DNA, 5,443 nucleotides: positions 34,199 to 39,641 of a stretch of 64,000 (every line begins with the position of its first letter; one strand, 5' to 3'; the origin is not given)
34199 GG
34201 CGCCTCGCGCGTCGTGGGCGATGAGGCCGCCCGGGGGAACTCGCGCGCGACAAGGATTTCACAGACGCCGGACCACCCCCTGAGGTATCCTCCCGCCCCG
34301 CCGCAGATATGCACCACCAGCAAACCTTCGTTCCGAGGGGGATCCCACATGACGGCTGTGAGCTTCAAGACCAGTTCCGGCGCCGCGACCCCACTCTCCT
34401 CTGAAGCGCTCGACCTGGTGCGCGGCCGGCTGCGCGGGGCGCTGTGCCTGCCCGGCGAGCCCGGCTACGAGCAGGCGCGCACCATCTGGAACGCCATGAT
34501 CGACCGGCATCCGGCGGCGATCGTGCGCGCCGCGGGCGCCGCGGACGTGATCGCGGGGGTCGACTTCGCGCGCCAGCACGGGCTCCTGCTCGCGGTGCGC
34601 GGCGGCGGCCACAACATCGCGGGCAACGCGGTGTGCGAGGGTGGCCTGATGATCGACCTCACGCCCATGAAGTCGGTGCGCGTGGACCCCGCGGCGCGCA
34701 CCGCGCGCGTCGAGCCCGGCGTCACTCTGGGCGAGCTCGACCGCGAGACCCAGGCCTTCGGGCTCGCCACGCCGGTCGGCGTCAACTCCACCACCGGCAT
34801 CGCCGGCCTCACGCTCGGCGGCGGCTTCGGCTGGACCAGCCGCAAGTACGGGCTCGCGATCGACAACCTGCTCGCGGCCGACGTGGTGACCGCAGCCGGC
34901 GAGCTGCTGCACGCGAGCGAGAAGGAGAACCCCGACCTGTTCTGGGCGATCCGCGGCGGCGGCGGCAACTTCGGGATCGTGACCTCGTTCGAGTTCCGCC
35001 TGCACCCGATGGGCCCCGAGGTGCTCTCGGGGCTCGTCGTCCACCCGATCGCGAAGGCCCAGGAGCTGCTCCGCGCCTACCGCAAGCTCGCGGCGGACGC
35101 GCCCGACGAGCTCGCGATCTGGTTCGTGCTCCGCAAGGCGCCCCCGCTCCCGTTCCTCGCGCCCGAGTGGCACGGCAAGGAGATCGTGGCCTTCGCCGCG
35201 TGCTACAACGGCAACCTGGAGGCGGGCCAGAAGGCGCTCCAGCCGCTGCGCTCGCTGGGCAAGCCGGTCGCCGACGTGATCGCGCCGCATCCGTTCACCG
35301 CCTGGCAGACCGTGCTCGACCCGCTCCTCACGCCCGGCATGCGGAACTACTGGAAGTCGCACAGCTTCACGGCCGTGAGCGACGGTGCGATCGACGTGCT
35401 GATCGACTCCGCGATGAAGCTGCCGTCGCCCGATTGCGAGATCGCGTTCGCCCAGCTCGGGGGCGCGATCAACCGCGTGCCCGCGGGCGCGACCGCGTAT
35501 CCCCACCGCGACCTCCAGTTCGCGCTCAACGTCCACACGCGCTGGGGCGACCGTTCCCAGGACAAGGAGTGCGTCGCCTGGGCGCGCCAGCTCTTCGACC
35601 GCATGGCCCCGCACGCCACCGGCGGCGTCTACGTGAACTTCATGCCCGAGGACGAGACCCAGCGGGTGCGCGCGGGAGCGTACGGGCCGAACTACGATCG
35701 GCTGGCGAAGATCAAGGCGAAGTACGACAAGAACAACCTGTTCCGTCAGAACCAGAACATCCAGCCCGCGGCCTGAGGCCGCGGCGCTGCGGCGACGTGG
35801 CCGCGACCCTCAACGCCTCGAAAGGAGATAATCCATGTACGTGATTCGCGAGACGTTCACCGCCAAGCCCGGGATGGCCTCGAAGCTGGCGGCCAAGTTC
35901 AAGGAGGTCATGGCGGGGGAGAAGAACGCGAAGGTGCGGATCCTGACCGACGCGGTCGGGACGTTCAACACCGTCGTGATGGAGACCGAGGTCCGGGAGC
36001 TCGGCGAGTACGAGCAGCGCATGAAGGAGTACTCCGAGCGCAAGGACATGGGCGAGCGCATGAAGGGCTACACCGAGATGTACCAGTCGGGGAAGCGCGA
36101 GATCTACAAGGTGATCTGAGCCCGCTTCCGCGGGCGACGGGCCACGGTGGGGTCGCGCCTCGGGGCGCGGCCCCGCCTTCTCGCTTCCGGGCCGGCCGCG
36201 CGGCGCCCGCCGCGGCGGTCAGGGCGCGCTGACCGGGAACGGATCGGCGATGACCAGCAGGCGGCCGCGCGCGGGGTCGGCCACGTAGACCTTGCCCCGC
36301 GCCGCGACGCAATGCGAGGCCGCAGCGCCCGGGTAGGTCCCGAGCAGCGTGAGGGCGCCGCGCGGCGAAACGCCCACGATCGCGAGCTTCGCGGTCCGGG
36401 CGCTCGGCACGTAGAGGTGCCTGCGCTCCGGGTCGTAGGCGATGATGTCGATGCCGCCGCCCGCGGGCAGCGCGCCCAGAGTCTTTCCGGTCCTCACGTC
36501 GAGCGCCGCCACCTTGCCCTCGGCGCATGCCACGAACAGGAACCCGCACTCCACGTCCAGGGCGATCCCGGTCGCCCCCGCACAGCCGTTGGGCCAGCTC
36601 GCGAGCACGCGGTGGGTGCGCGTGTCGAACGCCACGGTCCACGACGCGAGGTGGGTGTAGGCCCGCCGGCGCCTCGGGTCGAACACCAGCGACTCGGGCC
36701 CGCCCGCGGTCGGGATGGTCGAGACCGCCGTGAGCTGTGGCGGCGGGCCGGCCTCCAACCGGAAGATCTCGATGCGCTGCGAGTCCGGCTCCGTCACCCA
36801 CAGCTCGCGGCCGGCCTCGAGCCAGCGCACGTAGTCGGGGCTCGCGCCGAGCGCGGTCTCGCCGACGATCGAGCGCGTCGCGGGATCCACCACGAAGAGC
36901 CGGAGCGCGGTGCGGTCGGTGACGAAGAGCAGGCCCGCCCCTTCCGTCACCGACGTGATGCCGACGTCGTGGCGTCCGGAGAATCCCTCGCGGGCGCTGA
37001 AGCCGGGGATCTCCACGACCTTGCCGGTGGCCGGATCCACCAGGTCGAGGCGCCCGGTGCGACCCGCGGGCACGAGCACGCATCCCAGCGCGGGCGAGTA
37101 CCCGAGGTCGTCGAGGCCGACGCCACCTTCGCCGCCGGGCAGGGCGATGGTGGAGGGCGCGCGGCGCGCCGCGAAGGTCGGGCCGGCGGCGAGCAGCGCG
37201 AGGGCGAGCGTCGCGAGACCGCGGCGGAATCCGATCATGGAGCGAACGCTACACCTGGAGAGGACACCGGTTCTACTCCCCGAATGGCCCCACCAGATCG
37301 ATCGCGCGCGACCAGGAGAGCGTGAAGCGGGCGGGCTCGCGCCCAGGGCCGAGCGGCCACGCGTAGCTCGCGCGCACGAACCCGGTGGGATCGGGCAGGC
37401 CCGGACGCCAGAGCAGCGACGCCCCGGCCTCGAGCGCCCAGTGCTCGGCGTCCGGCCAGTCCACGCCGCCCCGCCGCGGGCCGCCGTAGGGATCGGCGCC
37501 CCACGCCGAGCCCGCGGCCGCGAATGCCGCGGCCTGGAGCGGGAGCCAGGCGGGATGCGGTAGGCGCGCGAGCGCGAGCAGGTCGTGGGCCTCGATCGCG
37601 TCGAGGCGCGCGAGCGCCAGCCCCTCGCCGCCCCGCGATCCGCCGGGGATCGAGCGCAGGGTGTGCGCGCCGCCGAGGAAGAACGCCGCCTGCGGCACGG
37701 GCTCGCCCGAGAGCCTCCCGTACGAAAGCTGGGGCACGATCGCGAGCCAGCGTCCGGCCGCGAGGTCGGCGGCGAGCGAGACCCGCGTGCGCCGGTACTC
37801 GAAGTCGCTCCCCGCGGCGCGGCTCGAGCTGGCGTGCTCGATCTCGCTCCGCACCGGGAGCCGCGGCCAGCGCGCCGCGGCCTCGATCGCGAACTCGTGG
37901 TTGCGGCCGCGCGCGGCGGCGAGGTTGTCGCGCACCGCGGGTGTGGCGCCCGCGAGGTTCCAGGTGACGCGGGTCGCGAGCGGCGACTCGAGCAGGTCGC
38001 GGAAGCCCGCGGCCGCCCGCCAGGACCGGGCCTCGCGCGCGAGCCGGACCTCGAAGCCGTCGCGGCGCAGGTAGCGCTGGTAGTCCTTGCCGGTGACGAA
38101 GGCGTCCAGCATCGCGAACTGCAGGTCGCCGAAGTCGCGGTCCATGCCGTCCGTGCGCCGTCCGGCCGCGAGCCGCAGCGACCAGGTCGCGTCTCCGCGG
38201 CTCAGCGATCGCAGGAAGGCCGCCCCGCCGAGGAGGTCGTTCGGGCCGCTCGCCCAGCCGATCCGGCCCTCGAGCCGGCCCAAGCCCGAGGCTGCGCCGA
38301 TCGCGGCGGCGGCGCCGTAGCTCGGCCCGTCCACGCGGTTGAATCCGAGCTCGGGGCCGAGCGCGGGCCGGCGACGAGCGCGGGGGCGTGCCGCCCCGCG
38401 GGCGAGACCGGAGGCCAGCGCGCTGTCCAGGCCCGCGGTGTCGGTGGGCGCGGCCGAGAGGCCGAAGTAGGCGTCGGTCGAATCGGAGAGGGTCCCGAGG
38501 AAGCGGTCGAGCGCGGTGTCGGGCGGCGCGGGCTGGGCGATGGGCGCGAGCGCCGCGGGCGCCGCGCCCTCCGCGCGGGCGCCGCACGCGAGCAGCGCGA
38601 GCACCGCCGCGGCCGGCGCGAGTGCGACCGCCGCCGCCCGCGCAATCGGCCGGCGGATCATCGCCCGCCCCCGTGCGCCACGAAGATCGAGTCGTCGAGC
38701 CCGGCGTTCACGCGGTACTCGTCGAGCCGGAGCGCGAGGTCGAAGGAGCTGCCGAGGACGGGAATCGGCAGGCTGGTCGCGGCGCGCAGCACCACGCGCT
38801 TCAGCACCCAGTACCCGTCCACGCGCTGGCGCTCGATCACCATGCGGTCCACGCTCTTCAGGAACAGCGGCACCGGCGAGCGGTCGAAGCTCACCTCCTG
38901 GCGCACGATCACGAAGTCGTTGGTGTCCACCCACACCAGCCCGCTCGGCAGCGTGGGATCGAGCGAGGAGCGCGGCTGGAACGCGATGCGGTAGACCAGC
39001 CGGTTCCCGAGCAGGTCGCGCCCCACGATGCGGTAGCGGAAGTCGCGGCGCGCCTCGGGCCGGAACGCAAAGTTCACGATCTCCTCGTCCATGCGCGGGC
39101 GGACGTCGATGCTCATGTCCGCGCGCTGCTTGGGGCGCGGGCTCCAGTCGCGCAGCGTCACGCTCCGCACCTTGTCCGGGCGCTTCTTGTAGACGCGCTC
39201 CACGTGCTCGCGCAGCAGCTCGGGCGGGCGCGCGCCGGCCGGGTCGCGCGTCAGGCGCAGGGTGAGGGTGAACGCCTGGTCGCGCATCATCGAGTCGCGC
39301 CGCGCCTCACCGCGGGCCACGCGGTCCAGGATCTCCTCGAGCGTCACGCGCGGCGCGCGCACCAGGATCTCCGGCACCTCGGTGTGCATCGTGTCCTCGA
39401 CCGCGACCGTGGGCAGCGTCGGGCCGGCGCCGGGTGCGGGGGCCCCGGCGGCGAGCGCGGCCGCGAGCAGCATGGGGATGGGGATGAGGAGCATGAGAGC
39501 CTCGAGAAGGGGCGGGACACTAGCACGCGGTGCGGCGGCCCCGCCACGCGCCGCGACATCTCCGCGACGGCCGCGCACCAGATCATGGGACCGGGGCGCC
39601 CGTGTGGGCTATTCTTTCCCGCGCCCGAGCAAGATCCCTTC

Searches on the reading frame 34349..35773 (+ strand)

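Call 17: search_protein_families(library=pfam, proteins=[window:34349-35773:+], max_evalue=0.01)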
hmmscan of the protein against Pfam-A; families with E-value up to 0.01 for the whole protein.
window:34349-35773:+ (475 aa): 2 families
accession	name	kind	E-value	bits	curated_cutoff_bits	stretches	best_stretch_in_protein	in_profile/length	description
PF01565.28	FAD_binding_4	-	9.9e-33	113.2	26.4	1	55-189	1-138/139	FAD binding domain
PF08031.17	BBE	-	5.2e-14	52.4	20.6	1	427-471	1-44/45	Berberine and berberine like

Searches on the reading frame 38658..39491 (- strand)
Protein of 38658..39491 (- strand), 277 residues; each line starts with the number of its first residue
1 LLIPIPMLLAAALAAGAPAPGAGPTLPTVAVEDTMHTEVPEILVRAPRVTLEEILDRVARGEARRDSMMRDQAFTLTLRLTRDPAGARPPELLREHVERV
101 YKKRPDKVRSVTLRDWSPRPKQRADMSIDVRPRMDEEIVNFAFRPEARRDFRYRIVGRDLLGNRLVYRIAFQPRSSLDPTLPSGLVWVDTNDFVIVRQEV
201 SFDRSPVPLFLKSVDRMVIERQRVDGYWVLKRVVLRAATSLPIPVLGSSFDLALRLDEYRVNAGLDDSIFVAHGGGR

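Call 17: search_protein_families(library=pfam, proteins=[window:38658-39491:-], max_evalue=0.01)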
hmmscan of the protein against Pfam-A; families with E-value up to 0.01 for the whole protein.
window:38658-39491:- (277 aa): 1 family
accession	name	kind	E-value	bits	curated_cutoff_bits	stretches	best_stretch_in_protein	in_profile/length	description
PF17131.11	LolA_like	-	0.0026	17.9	30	1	147-236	67-151/184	Outer membrane lipoprotein-sorting protein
